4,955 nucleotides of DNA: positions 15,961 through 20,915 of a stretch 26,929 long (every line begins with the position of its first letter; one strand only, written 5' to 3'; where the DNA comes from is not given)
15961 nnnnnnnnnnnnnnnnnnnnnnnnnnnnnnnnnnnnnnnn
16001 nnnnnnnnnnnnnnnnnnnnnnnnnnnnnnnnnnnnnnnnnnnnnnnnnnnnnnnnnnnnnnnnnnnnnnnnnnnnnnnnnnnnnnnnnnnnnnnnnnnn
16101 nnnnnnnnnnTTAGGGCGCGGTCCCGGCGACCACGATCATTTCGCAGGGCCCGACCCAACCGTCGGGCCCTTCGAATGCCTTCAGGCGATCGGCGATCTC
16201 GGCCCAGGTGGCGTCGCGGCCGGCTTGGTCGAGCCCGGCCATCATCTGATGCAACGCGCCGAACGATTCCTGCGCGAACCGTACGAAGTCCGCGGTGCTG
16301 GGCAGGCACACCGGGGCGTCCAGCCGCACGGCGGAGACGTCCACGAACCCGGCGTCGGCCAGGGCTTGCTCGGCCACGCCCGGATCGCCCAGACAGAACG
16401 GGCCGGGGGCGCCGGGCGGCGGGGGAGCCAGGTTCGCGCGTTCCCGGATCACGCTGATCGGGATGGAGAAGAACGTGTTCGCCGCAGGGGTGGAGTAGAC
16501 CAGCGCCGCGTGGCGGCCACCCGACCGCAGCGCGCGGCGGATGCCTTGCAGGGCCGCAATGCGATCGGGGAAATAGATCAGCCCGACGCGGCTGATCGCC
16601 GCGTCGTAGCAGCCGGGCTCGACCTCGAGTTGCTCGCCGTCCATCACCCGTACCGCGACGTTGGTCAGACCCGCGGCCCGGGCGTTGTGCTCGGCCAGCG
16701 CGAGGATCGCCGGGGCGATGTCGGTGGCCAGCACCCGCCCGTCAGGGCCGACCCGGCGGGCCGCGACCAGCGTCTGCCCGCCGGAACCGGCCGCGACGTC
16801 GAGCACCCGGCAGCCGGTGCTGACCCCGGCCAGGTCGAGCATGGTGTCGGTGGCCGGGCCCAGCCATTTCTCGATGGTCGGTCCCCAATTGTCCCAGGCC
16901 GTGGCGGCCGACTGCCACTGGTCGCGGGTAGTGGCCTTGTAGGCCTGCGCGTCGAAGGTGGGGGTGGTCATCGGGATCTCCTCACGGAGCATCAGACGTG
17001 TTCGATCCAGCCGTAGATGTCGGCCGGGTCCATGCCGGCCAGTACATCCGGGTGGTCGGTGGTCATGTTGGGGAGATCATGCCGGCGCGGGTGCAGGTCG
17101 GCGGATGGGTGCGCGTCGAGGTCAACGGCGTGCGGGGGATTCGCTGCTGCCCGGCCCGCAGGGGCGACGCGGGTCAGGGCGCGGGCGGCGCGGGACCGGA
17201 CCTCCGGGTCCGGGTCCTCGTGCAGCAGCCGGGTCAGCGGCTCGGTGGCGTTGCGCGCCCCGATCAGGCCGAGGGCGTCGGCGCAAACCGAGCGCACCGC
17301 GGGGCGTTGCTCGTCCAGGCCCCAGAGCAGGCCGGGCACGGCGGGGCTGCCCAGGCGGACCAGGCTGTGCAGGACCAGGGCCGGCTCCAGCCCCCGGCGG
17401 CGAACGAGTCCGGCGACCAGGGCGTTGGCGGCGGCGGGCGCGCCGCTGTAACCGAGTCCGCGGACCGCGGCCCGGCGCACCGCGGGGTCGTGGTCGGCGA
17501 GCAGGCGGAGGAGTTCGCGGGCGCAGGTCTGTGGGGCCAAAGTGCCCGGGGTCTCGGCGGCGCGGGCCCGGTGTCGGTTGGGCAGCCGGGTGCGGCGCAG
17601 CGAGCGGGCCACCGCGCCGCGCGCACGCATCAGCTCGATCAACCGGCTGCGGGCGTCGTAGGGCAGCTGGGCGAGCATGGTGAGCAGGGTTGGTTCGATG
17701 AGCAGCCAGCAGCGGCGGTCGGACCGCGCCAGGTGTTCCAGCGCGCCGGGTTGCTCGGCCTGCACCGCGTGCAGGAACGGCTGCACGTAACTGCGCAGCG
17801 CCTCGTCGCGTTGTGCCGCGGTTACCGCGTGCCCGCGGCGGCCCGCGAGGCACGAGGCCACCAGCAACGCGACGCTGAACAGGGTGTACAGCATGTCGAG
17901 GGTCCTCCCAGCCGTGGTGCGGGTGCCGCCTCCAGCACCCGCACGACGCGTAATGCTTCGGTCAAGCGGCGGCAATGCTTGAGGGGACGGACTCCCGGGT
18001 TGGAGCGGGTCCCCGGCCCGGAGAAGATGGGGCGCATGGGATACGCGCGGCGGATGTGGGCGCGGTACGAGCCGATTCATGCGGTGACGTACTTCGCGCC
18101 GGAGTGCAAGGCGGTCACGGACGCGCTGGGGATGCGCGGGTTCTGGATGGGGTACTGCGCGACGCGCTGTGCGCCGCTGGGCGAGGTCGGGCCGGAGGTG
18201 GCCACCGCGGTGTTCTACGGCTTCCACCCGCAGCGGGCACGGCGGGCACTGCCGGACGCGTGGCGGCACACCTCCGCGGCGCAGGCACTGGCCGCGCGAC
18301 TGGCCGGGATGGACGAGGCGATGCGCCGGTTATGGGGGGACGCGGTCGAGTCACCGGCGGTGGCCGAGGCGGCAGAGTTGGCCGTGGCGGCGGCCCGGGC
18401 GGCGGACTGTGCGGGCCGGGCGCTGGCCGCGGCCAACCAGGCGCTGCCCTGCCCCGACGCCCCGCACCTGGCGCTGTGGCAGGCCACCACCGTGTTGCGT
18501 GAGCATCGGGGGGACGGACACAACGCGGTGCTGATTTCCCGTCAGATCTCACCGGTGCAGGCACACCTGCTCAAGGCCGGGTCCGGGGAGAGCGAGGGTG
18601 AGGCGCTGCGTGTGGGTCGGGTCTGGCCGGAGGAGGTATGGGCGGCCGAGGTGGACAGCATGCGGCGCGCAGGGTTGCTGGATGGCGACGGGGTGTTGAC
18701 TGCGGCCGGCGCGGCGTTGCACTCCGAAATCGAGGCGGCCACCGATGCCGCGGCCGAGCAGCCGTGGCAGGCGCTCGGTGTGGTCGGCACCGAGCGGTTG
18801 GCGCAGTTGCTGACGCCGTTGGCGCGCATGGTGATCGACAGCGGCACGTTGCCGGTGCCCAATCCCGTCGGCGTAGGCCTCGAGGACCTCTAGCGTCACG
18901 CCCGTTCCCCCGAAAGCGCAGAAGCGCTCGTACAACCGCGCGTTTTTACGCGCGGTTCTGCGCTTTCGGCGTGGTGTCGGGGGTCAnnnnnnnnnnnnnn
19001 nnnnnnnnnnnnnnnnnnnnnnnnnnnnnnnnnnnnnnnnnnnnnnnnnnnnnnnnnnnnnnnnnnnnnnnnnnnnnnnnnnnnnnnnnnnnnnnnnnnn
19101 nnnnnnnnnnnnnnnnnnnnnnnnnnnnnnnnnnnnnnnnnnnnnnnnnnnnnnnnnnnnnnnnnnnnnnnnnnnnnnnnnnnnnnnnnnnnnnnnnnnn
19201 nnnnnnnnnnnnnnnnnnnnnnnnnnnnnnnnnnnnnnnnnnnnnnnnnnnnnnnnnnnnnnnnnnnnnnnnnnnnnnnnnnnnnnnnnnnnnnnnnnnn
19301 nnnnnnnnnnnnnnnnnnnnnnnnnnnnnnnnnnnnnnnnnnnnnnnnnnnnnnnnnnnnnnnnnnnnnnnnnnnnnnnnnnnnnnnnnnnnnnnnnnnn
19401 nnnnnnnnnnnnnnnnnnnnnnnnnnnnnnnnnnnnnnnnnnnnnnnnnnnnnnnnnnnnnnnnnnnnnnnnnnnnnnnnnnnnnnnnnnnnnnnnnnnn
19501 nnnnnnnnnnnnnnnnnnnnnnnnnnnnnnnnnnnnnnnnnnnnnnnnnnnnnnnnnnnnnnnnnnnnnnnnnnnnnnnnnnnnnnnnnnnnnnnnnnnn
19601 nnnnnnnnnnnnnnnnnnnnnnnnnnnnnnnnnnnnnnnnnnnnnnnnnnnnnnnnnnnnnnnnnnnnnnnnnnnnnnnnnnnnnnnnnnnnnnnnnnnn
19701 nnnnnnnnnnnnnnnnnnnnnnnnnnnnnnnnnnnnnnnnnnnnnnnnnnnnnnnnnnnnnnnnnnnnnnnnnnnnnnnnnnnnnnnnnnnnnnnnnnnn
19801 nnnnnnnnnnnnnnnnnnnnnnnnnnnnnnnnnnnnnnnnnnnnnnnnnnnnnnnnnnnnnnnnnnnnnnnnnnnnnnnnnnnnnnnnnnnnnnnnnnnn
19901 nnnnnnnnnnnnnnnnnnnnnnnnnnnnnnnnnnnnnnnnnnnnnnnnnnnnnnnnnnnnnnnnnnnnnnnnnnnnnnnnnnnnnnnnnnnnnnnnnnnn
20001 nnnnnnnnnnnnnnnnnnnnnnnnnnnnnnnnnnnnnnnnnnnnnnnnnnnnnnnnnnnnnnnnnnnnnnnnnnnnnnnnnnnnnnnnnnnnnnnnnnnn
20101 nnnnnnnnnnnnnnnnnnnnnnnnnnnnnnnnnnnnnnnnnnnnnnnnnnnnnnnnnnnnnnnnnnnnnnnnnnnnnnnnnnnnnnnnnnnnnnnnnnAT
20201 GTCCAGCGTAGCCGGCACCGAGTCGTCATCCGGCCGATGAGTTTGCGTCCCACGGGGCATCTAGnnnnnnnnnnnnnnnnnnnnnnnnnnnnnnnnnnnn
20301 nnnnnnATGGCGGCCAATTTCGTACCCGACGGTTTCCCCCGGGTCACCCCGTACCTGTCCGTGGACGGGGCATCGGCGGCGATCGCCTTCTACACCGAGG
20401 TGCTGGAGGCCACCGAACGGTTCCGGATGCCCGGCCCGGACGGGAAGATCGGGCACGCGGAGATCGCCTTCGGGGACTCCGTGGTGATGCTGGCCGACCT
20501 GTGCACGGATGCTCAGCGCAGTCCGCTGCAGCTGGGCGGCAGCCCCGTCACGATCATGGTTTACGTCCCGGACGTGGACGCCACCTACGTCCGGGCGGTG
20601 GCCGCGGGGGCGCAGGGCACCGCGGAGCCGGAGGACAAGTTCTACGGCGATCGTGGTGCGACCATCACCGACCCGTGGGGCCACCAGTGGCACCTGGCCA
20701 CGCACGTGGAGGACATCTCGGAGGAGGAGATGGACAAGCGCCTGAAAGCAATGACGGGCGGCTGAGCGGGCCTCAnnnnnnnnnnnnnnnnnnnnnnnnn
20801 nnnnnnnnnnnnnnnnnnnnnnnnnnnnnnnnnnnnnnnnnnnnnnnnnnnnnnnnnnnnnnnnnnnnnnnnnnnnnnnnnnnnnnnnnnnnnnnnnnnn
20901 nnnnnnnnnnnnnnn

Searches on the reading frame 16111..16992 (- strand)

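Call 33: search_protein_families(library=pfam, proteins=[window:16111-16992:-], max_evalue=0.001)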
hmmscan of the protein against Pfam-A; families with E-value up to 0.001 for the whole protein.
window:16111-16992:- (293 aa): 8 families
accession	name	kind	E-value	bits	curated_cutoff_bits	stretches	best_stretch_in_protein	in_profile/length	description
PF13649.12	Methyltransf_25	-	1e-17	65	27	1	63-159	1-97/97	Methyltransferase domain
PF13847.12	Methyltransf_31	-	4.3e-17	62.6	27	1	59-162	3-108/145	Methyltransferase domain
PF01209.24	Ubie_methyltran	-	3.8e-16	59.6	20.1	1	51-173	39-161/233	ubiE/COQ5 methyltransferase family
PF08241.18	Methyltransf_11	-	1.1e-14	55.3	21.2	1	64-161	1-93/95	Methyltransferase domain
PF01135.25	PCMT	-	1.2e-10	41.9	20.3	1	50-133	64-147/210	Protein-L-isoaspartate(D-aspartate) O-methyltransferase (PCMT)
PF08242.18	Methyltransf_12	-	5.4e-09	37.1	30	1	64-160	1-97/98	Methyltransferase domain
PF13489.12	Methyltransf_23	-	2.1e-05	24.8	27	1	59-173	22-123/164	Methyltransferase domain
PF01189.24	Methyltr_RsmB-F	-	0.00053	20.1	27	1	62-126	11-75/199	16S rRNA methyltransferase RsmB/F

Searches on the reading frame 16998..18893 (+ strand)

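Call 33: search_protein_families(library=pfam, proteins=[window:16998-18893:+], max_evalue=0.001)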
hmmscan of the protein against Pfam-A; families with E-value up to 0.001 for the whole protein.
window:16998-18893:+ (631 aa): 1 family
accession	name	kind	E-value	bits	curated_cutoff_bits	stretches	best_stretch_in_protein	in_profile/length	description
PF21863.2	HTH_67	-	1.9e-98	329.8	27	1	350-619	1-268/268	Helix-turn-helix family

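Call 72: search_protein_families(library=padloc, proteins=[window:16998-18893:+], max_evalue=0.001)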
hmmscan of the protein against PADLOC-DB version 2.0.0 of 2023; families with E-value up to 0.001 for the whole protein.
window:16998-18893:+ (631 aa): 0 families

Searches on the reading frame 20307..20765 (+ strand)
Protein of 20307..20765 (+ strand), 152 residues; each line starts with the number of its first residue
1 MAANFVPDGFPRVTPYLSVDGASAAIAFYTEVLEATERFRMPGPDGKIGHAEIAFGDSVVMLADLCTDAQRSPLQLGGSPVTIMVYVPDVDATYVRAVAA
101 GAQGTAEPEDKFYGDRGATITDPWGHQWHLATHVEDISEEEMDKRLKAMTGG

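Call 33: search_protein_families(library=pfam, proteins=[window:20307-20765:+], max_evalue=0.001)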
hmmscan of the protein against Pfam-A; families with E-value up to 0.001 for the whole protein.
window:20307-20765:+ (152 aa): 2 families
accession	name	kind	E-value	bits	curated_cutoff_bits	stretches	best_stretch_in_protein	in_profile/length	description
PF00903.31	Glyoxalase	-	5.5e-14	53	20.6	1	17-130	7-121/121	Glyoxalase/Bleomycin resistance protein/Dioxygenase superfamily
PF18029.7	Glyoxalase_6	-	1.5e-06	29.3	23.6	1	19-130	6-105/106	Glyoxalase-like domain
